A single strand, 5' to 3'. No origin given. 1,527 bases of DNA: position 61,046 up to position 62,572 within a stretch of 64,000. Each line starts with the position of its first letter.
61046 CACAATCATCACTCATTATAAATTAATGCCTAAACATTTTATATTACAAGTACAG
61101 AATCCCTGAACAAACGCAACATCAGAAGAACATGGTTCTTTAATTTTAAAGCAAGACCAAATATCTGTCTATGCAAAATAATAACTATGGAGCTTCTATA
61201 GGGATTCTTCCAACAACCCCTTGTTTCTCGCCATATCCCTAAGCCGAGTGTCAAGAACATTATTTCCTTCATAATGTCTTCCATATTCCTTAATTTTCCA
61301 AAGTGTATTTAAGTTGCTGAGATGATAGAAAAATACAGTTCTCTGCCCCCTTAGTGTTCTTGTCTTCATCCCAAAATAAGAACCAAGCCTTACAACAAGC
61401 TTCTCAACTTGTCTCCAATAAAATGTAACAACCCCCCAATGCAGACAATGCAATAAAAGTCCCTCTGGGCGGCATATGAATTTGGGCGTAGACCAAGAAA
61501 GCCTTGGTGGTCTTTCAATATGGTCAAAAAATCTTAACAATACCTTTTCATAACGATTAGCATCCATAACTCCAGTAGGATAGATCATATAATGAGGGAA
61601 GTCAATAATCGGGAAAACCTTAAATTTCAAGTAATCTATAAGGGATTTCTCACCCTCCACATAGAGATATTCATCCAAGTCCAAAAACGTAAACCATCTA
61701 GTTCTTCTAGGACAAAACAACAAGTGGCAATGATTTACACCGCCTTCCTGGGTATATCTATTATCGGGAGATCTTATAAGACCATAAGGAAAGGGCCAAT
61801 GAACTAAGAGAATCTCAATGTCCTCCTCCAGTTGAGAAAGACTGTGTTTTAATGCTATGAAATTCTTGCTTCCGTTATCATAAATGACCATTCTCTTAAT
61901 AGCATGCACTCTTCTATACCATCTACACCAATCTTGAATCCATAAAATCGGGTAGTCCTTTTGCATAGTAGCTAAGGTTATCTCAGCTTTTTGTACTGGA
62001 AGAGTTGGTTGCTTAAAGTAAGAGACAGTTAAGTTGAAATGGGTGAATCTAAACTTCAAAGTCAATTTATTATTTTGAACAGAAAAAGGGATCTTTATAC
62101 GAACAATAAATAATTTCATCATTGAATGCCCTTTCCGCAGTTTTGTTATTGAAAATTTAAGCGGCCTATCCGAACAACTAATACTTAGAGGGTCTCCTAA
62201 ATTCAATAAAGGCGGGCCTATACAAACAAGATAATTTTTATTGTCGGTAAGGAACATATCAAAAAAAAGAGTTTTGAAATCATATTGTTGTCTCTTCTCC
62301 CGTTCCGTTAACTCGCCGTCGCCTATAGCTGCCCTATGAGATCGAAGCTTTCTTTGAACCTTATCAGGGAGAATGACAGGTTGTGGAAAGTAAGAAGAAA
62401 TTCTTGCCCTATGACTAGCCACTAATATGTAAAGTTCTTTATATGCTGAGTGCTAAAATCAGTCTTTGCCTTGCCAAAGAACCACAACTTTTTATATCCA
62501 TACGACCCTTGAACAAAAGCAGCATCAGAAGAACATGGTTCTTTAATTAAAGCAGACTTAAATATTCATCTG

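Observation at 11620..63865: Ten glycosyltransferases, mostly of eukaryote-typical families (GT14, GT10, GT92-like), scattered through a housekeeping backbone without glycan-export or sugar-nucleotide genes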

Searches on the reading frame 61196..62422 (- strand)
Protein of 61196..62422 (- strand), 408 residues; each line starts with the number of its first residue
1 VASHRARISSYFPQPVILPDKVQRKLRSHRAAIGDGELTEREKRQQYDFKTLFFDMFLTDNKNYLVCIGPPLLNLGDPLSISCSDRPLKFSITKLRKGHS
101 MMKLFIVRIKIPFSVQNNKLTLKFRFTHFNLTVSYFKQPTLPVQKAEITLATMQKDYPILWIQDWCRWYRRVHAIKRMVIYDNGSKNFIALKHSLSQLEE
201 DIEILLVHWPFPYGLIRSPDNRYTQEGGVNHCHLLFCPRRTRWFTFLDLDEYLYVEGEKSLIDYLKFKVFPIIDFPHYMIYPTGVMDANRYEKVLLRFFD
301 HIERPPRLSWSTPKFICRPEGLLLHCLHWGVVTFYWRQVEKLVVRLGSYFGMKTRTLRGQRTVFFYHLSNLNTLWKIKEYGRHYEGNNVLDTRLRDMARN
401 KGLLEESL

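Call 4: search_protein_families(library=pfam, proteins=[window:61196-62422:-], max_evalue=0.01)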
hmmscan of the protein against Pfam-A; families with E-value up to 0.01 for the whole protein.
window:61196-62422:- (408 aa): 2 families
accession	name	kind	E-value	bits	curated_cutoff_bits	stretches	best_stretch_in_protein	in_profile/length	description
PF01697.33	Glyco_transf_92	-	1.1e-08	35.4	23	1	176-352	33-211/249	Glycosyltransferase family 92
PF13704.12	Glyco_tranf_2_4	-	8.1e-05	23.5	27.5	1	162-258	7-89/98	Glycosyl transferase family 2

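Call 20: find_homologous_proteins(query=window:61196-62422:-)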
Query window:61196-62422:- (408 aa): 55 proteins with E <= 0.001 among 1600 candidates.
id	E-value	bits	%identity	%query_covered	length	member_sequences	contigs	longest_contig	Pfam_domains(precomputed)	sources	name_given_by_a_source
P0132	3.4e-285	964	100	100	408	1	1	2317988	PF01697.34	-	-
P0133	1.5e-223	761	78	100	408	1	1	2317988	PF01697.34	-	-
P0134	8.9e-203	692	74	100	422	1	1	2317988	-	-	-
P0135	1.3e-195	669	71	99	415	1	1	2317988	PF01697.34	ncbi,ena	-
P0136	4.0e-173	594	84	73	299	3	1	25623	PF01697.34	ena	-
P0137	4.0e-149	515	75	73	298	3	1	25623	-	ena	-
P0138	1.5e-64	237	35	98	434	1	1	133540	PF01697.34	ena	-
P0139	3.7e-64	235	34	98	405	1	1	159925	PF01697.34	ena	-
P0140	1.7e-60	223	33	98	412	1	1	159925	PF01697.34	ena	-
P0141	4.5e-60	222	34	98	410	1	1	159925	PF01697.34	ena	-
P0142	8.4e-60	221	33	96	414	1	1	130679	PF01697.34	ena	-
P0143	8.9e-59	218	34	91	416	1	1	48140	PF01697.34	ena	-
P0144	1.3e-53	201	34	81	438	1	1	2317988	PF01697.34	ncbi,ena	-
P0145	7.6e-50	188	35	77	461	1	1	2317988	PF01697.34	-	-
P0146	7.1e-47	179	32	95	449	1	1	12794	PF01697.34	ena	-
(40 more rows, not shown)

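Call 21: find_encoding_contigs(protein=P0135, flank=10000, max_places=3)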
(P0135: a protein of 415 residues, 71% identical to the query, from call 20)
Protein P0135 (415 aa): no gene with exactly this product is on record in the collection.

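Call 22: find_encoding_contigs(protein=P0144, flank=10000, max_places=3)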
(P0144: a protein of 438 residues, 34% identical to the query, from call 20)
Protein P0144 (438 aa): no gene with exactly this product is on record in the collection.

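Call 31: search_solved_structures(query=window:61196-62422:-, max_evalue=1, show_alignments=1)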
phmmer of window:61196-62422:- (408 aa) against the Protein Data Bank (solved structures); distinct sequences matched with E-value up to 1: 0.

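Call 40: predict_structure(alignment_id=A1)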
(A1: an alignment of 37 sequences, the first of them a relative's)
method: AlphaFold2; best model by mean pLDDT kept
length: 408 residues; sequences in the alignment: 37
mean_pLDDT: 86.9   pTM: 0.90
mean pLDDT of the five models: 86.9, 86.8, 86.5, 85.8, 84.7
residues with pLDDT >= 90: 257; 70-90: 98; 50-70: 39; < 50: 14
segments of 3 or more residues with pLDDT < 50: 31-33, 355-359
pLDDT, mean of each block of 10 residues (from residue 1): 82 97 82 62 88 95 94 95 95 72 89 80 97 93 94 96 97 97 95 97 97 82 92 94 97 91 90 93 59 77 92 94 91 83 80 51 89 74 71 95 72
secondary structure, 60 per line:
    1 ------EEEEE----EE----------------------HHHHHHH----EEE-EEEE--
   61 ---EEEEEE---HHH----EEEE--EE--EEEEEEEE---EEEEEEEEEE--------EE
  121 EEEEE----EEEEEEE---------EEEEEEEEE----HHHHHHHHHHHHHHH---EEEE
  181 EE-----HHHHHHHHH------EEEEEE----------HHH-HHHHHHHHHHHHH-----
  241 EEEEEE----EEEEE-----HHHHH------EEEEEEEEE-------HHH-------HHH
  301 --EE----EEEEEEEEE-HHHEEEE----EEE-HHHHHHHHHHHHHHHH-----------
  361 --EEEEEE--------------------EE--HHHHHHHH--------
elements in order: E7-11 H40-46 E51-53 E55-58 E64-69 E80-83 E90-97 E101-110 E119-125 E130-136 E146-154 H159-173 E177-182 H188-196 E203-208 H223-235 E241-246 E251-255 H261-265 E272-280 E309-317 E322-325 E330-332 H334-349 E363-368 H393-400

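Call 42: fold_search(model_id=the predicted structure, library=pdb)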
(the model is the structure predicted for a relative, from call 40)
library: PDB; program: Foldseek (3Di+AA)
matches with E <= 10: 1752; with E <= 0.001: 50
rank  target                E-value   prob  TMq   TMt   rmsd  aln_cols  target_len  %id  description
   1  8d3z_A                3.4e-14  1.00  0.55  0.56   8.6       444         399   12  Crystal structure of GalS1 in complex with Manganese from Populus trichocarpas (released 2023-03-15)
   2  9h6j_B                5.2e-07  1.00  0.24  0.22  19.9       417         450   12  Human B4GALNT1 Apo Structure (released 2025-07-16)
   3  9h6j_A                5.5e-07  1.00  0.26  0.24  20.4       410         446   12  Human B4GALNT1 Apo Structure (released 2025-07-16)
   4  6p61_C                8.2e-05  1.00  0.25  0.47   8.5       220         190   12  Structure of a Glycosyltransferase from Leptospira borgpetersenii serovar Hardjo-bovis (strain JB197) (released 2019-07-10)
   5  7zxw_A                1.2e-04  0.99  0.23  0.31  13.7       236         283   10  Catalytic domain of UDP-Glucose Glycoprotein Glucosyltransferase from Chaetomium thermophilum in complex with the 5-[( (released 2022-11-30)
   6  5n2j_B                1.8e-04  0.97  0.26  0.10  16.1       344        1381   10  UDP-Glucose Glycoprotein Glucosyltransferase from Chaetomium thermophilum (closed form) (released 2017-07-26)
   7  6trt_A                1.9e-04  0.97  0.26  0.10  16.2       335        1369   10  Chaetomium thermophilum UDP-Glucose Glucosyl Transferase (UGGT) double cysteine mutant S180C/T742C. (released 2020-01-08)
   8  6p61_A                2.0e-04  1.00  0.26  0.49   5.7       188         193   12  Structure of a Glycosyltransferase from Leptospira borgpetersenii serovar Hardjo-bovis (strain JB197) (released 2019-07-10)
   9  5n2j_A                2.2e-04  0.96  0.25  0.10  16.1       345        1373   10  UDP-Glucose Glycoprotein Glucosyltransferase from Chaetomium thermophilum (closed form) (released 2017-07-26)
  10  6p61_B                2.5e-04  1.00  0.27  0.50   8.3       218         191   12  Structure of a Glycosyltransferase from Leptospira borgpetersenii serovar Hardjo-bovis (strain JB197) (released 2019-07-10)
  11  7zhb_A                2.7e-04  0.99  0.25  0.33  13.6       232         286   10  Catalytic domain of UDP-Glucose Glycoprotein Glucosyltransferase from Chaetomium thermophilum in complex with UDP-gluc (released 2022-04-20)
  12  6te3_A                3.0e-04  1.00  0.25  0.16   9.3       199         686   10  Crystal Structure of full-length Human Lysyl Hydroxylase LH3 - Cocrystal with Fe2+, Mn2+, UDP (released 2021-05-19)
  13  6fsn                  3.0e-04  0.99  0.25  0.34  13.5       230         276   10  Catalytic domain of UDP-Glucose Glycoprotein Glucosyltransferase from Chaetomium thermophilum in complex with UDP-glucos (released 2019-03-20)
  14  9u7h_A                3.0e-04  0.97  0.25  0.20  12.2       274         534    9  Complex structure of a glycosyltransferase (released 2026-04-01)
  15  5mzo_A                3.0e-04  0.96  0.26  0.10  16.2       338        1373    9  UDP-Glucose Glycoprotein Glucosyltransferase from Chaetomium thermophilum (open conformation) (released 2017-07-26)
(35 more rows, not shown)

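Call 50: search_protein_representatives(alignment_id=A1)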
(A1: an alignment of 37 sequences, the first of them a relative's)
Query: 37 sequences, 383 profile positions. Proteins with E-value up to 0.001 (for the whole library): 3931; up to 1e-10: 1443; up to 1e-30: 977. The best 150 are listed.
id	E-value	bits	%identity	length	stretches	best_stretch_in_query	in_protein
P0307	2.4e-121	421.9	-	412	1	1-377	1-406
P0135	5.4e-121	420.8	-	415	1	4-378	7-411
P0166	8.3e-114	397.1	-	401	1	2-381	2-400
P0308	3.5e-113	395.0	-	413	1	5-381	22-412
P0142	8.3e-110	383.9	-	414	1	1-378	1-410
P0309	1.6e-106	373.2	-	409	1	3-381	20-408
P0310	2.4e-101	356.0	-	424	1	7-381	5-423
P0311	8.3e-101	354.3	-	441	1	5-378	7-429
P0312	7.3e-100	351.2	-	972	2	6-357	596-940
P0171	3.5e-99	348.9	-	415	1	6-381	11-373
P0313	3.6e-99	348.9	-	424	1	5-376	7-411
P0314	9.8e-99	347.5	-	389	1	5-381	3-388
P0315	1.7e-98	346.7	-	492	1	1-358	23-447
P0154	3.2e-98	345.8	-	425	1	3-376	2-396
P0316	1.3e-97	343.8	-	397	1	3-378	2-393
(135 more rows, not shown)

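Call 51: find_encoding_contigs(protein=P0139, flank=10000, max_places=2)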
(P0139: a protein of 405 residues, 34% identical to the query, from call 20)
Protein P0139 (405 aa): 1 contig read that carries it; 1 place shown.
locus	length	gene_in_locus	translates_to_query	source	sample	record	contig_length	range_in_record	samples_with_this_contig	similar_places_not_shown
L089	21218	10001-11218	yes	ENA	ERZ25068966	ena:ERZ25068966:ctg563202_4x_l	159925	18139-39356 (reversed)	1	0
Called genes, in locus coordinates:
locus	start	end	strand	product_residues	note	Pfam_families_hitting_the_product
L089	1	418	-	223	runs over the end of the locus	PF01555:N6_N4_Mtase, PF01170:UPF0020 (faint)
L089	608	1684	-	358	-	PF07690:MFS_1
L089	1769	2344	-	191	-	PF03352:Adenine_glyco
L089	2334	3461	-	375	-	PF00924:MS_channel_2nd, PF21082:MS_channel_3rd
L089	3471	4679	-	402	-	PF00579:tRNA-synt_1b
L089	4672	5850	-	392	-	-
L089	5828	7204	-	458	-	PF21090:P-loop_SecA, PF07516:SecA_SW, PF02810:SEC-C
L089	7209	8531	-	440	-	PF07517:SecA_DEAD, PF00270:DEAD, PF01043:SecA_PP_bind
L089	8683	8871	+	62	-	-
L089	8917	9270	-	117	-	-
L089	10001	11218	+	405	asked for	PF01697:Glyco_transf_92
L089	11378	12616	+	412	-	PF01697:Glyco_transf_92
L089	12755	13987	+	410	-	PF01697:Glyco_transf_92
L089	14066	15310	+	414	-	PF01697:Glyco_transf_92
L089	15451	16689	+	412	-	PF01697:Glyco_transf_92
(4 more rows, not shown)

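Call 52: find_encoding_contigs(protein=P0138, flank=10000, max_places=2)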
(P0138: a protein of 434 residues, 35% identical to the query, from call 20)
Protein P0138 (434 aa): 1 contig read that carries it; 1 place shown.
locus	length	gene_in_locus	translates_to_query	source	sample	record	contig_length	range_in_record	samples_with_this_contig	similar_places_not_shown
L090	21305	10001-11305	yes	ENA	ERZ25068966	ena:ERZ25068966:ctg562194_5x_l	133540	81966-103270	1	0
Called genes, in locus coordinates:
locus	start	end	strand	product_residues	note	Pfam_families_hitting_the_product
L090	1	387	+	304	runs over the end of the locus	PF03331:LpxC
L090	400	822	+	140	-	PF03653:UPF0093, PF05425:CopD (weak)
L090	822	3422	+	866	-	PF05496:RuvB_N (faint), PF13177:DNA_pol3_delta2, PF00004:AAA, PF22608:DNAX_ATPase_lid, PF12169:DNA_pol3_gamma3, PF12170:DNA_pol3_tau_5 (faint)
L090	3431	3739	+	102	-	PF02575:YbaB_DNA_bd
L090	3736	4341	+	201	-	PF21176:RecR_HhH, PF02132:RecR_ZnF, PF01751:Toprim, PF13662:Toprim_4, PF21175:RecR_C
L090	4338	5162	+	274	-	PF00557:Peptidase_M24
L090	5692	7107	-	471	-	PF03600:CitMHS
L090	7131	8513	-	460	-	PF00474:SSF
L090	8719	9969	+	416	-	PF01697:Glyco_transf_92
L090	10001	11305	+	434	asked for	PF01697:Glyco_transf_92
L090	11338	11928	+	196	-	PF00156:Pribosyltran (weak)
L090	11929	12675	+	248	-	PF00175:NAD_binding_1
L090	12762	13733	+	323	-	PF01636:APH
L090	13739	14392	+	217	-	PF00483:NTP_transferase, PF12804:NTP_transf_3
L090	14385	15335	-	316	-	PF01555:N6_N4_Mtase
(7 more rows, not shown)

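Call 76: find_encoding_contigs(protein=P0136, flank=10000, max_places=3)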
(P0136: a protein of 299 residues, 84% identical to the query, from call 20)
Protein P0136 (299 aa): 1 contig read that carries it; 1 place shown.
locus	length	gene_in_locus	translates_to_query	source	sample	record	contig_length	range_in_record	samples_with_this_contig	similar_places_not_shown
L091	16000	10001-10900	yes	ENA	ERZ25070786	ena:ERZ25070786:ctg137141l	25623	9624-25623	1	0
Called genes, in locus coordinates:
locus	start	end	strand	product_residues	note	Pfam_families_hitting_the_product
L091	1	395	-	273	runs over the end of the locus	-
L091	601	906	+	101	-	-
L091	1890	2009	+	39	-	-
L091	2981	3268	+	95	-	-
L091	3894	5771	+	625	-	PF14338:Mrr_N (weak), PF20912:RPC3_helical (faint), PF14338:Mrr_N, PF04471:Mrr_cat, PF22722:NA-iREase1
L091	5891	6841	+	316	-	-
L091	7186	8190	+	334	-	PF04069:OpuAC, PF13379:NMT1_2, PF09084:NMT1, PF12974:Phosphonate-bd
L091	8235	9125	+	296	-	PF00005:ABC_tran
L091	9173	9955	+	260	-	PF00528:BPD_transp_1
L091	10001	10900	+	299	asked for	PF01697:Glyco_transf_92 (weak)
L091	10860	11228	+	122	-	-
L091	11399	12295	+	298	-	-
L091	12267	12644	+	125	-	-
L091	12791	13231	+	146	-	PF04945:YHS (weak)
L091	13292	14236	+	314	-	PF01699:Na_Ca_ex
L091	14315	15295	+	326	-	PF00056:Ldh_1_N, PF02866:Ldh_1_C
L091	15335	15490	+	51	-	PF01743:PolyA_pol (weak)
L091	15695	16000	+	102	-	?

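Call 77: search_dna_similar(query=window:61196-62422:-, collection=plasmids, mode=protein, max_evalue=0.00001, max_rows=15)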
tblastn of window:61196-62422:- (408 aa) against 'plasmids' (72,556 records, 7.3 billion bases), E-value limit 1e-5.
Records with a match: 2; places in all: 2; records where one place covers at least 80% of the query: 0.
Best place of each record, by identity: <60% 2.
By first word of the organism name: Alloyangia 1; Streptomyces 1.
By predicted mobility (MOB-suite, as given by PLSDB): non-mobilizable 1; mobilizable 1.
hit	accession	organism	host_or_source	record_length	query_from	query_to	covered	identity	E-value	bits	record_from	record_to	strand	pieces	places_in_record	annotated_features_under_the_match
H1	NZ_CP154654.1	Alloyangia pacifica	-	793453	45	325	69%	24.5%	2e-8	64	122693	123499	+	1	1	hypothetical protein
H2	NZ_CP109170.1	Streptomyces sp. NBC_01724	-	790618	45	278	57%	24.0%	4e-14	82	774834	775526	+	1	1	capsule biosynthesis protein CapZ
